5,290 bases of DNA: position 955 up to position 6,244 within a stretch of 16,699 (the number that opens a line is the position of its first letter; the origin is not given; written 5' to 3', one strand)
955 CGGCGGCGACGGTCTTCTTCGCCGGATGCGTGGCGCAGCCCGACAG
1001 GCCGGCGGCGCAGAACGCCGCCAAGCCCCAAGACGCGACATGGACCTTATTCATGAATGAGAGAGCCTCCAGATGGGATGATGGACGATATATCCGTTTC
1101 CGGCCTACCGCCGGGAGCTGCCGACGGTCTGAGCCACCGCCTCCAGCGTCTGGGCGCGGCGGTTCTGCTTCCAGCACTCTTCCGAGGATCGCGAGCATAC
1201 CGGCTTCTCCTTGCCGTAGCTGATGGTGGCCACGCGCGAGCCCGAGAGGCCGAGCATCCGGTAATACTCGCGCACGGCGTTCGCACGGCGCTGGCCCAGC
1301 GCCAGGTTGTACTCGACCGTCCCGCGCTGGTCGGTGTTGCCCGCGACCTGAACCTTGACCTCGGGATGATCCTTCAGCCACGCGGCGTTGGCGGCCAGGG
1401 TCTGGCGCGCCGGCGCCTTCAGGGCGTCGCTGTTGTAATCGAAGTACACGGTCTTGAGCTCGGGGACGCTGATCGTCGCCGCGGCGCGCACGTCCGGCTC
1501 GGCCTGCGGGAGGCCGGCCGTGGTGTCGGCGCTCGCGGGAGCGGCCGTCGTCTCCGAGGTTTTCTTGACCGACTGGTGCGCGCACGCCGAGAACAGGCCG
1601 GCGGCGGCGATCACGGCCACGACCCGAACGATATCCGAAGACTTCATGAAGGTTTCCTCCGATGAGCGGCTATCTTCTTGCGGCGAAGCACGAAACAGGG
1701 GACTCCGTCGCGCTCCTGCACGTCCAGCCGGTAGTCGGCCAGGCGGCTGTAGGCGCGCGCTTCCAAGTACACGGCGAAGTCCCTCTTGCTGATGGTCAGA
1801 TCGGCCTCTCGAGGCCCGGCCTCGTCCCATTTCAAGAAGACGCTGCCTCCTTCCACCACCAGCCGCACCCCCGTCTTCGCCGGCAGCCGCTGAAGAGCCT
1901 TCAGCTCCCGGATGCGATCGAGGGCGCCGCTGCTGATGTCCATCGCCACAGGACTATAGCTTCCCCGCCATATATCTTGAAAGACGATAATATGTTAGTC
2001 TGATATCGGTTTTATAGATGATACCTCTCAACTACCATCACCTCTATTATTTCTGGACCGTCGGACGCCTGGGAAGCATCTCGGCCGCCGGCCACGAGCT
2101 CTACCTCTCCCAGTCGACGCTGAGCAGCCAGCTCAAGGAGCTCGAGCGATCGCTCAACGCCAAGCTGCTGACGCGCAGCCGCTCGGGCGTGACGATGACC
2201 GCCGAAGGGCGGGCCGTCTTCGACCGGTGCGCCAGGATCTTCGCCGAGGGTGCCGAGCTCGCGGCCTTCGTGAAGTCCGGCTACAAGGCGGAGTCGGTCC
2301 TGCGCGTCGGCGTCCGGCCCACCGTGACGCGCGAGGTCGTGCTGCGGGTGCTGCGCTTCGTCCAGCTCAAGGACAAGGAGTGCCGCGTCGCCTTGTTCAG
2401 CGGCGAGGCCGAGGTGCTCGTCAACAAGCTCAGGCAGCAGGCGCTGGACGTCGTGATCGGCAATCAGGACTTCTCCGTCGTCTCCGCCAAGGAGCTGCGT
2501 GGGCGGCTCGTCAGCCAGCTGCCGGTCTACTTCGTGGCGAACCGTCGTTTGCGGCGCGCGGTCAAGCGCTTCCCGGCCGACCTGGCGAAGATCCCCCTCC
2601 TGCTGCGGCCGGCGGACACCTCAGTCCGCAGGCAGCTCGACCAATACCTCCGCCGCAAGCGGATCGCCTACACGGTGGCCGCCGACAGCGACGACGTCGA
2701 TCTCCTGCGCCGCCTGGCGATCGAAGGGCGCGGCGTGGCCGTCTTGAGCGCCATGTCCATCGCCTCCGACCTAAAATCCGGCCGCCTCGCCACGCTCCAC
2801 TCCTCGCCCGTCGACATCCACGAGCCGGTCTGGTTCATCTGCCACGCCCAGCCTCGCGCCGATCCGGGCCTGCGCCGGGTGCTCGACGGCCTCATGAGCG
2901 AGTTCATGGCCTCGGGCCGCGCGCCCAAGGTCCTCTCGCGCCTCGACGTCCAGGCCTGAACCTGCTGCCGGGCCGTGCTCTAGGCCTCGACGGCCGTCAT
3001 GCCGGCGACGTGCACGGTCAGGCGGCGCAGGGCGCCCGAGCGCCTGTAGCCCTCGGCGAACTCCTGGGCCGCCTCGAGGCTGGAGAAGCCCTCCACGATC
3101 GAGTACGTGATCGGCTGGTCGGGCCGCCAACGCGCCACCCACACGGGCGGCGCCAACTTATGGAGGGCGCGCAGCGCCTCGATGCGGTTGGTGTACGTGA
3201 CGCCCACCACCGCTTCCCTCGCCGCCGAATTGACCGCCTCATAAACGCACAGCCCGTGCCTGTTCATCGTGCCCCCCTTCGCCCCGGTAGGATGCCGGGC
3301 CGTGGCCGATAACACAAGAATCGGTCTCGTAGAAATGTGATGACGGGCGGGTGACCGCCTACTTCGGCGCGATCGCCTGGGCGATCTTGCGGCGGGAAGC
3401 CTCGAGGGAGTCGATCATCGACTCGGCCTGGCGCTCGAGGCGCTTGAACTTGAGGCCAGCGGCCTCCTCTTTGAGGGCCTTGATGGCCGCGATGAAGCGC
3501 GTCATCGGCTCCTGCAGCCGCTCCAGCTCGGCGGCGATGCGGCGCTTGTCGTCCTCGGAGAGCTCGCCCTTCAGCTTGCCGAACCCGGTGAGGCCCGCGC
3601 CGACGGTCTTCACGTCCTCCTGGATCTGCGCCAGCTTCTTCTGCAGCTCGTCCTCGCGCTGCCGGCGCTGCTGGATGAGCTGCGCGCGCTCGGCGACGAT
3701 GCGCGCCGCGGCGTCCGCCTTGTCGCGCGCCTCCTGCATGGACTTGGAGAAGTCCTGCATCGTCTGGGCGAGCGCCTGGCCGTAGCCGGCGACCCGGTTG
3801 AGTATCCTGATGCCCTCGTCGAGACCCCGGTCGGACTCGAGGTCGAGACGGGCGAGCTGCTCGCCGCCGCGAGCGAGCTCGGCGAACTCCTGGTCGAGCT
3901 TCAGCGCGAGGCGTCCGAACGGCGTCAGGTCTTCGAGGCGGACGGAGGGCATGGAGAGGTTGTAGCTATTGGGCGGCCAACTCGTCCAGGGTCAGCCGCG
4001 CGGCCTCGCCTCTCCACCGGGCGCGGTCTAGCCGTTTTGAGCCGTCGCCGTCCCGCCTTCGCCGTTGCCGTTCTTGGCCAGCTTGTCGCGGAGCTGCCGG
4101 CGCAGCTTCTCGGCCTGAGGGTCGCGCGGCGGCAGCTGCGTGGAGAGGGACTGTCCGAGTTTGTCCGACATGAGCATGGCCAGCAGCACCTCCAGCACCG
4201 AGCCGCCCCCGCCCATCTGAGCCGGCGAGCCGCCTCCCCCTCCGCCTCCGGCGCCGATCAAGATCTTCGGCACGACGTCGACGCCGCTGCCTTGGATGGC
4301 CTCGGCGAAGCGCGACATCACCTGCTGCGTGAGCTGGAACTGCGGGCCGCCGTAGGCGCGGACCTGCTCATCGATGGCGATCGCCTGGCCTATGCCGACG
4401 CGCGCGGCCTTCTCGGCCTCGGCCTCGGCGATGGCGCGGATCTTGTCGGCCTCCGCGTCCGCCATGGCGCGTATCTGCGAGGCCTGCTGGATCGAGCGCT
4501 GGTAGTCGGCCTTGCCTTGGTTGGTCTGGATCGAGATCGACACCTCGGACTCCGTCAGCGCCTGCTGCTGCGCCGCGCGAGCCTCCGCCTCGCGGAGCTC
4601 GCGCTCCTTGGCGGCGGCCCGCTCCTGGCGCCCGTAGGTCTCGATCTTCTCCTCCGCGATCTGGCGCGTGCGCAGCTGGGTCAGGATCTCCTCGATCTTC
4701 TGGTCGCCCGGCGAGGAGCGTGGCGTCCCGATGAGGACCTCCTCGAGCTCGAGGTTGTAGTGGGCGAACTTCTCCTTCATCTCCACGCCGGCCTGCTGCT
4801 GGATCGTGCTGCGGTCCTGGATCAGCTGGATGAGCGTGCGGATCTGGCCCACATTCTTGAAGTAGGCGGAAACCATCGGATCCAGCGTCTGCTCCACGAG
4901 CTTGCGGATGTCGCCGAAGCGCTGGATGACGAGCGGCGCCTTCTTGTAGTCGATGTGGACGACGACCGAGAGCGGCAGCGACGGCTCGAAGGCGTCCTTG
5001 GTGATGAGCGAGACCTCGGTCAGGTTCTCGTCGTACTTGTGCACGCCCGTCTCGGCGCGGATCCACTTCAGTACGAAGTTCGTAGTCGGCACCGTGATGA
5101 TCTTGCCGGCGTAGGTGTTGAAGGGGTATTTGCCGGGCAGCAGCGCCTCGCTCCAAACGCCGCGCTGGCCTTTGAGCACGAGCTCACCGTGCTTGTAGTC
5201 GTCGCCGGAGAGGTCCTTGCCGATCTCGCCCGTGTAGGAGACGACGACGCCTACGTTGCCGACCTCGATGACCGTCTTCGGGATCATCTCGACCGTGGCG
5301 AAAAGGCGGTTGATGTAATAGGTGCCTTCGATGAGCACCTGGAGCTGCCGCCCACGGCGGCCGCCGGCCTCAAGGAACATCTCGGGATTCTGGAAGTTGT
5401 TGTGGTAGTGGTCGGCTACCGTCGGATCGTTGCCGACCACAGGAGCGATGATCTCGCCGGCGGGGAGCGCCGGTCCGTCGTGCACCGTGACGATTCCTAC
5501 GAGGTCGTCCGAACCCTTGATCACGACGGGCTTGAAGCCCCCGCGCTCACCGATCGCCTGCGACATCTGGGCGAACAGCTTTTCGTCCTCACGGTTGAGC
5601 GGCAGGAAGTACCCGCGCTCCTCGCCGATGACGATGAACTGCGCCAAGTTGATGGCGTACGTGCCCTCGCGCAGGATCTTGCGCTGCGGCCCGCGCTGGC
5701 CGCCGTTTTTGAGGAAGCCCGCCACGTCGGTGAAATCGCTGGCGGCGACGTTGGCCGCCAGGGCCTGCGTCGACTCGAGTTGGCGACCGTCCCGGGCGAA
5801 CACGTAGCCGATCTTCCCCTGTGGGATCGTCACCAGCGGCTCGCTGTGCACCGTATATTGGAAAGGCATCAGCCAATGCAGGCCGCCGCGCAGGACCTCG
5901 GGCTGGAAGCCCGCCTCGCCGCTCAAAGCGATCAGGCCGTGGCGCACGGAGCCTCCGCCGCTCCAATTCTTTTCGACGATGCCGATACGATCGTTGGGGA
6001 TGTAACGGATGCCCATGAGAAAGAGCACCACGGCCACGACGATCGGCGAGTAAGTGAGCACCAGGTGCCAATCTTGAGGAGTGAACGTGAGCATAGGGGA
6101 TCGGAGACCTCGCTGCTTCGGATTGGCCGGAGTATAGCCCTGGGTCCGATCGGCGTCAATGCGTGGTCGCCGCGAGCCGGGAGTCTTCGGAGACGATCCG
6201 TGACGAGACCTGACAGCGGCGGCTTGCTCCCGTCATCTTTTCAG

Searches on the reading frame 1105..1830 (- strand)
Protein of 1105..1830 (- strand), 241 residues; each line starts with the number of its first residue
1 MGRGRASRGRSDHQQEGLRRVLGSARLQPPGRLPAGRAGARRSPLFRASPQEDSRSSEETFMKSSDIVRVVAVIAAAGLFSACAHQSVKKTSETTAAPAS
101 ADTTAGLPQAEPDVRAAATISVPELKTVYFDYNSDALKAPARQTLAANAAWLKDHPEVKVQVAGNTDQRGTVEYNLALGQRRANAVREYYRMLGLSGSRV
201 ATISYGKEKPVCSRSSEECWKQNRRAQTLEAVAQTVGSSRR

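Call 9: search_protein_families(library=pfam, proteins=[window:1105-1830:-], max_evalue=0.01)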
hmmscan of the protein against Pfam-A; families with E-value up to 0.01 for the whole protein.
window:1105-1830:- (241 aa): 3 families
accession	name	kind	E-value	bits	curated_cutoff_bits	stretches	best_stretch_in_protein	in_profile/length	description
PF00691.25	OmpA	-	2.9e-19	69.7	27.2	1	129-221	1-95/98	OmpA family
PF05359.17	DUF748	-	0.00018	20.1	50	1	124-168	877-921/1037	Domain of Unknown Function (DUF748)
PF11756.13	YgbA_NO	-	0.0097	16.7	25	0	182-229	25-72/106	Nitrous oxide-stimulated promoter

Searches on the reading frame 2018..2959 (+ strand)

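Call 9: search_protein_families(library=pfam, proteins=[window:2018-2959:+], max_evalue=0.01)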
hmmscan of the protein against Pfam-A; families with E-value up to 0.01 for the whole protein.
window:2018-2959:+ (313 aa): 3 families
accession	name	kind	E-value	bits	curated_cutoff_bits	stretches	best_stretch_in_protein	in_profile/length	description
PF03466.25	LysR_substrate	-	4.9e-27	95.1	28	1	93-292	6-204/209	LysR substrate binding domain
PF00126.33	HTH_1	-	5.6e-18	65.1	26.6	1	7-65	2-60/60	Bacterial regulatory helix-turn-helix protein, lysR family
PF20698.3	PIN-TPR-GreABC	-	0.0037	18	27.8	0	9-66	7-57/138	PIN domain associated with the TPR-GreAB-C-PIN system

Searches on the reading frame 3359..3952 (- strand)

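Call 8: search_protein_families(library=pfam, proteins=[window:3359-3952:-], max_evalue=0.01)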
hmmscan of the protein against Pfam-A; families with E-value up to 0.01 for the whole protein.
window:3359-3952:- (197 aa): 5 families
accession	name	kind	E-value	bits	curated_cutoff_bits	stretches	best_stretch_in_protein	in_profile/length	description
PF05335.18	DUF745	-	6.3e-05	23.2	33.3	1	58-116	106-164/183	Protein of unknown function (DUF745)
PF13863.11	DUF4200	-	0.0022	18.8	29.7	1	59-114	41-96/119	Domain of unknown function (DUF4200)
PF12296.13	HsbA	-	0.0031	18.4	33.5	0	129-193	57-118/121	Hydrophobic surface binding protein A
PF19962.4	EAD9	-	0.0036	17.5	25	0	98-152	6-54/62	Effector-associated domain 9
PF02601.20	Exonuc_VII_L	-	0.0081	16.1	35.9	0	50-162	145-253/315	Exonuclease VII, large subunit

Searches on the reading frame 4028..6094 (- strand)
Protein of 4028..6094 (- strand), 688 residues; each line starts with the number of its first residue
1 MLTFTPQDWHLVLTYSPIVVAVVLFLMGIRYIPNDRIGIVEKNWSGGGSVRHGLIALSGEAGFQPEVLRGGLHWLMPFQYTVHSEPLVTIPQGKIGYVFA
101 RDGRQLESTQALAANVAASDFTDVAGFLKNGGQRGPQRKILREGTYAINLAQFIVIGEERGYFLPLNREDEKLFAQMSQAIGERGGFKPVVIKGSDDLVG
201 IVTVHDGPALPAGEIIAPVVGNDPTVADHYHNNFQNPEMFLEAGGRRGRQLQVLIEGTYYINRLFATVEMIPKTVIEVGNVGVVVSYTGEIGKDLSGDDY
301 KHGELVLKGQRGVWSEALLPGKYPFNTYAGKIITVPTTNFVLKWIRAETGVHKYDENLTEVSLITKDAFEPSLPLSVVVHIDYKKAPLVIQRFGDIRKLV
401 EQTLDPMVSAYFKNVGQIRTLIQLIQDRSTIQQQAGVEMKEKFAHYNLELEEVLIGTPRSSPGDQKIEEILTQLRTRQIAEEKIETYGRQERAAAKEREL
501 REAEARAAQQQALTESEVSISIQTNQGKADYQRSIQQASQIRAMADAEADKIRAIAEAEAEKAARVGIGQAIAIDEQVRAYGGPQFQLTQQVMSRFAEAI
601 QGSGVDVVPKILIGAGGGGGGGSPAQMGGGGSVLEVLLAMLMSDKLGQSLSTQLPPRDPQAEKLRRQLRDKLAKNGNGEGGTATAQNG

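Call 8: search_protein_families(library=pfam, proteins=[window:4028-6094:-], max_evalue=0.01)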
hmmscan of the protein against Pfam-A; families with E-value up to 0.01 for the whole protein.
window:4028-6094:- (688 aa): 1 family
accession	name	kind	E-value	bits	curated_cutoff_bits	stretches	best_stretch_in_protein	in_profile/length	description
PF01145.31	Band_7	-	7.7e-16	59.1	23.6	1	275-494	2-166/176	SPFH domain / Band 7 family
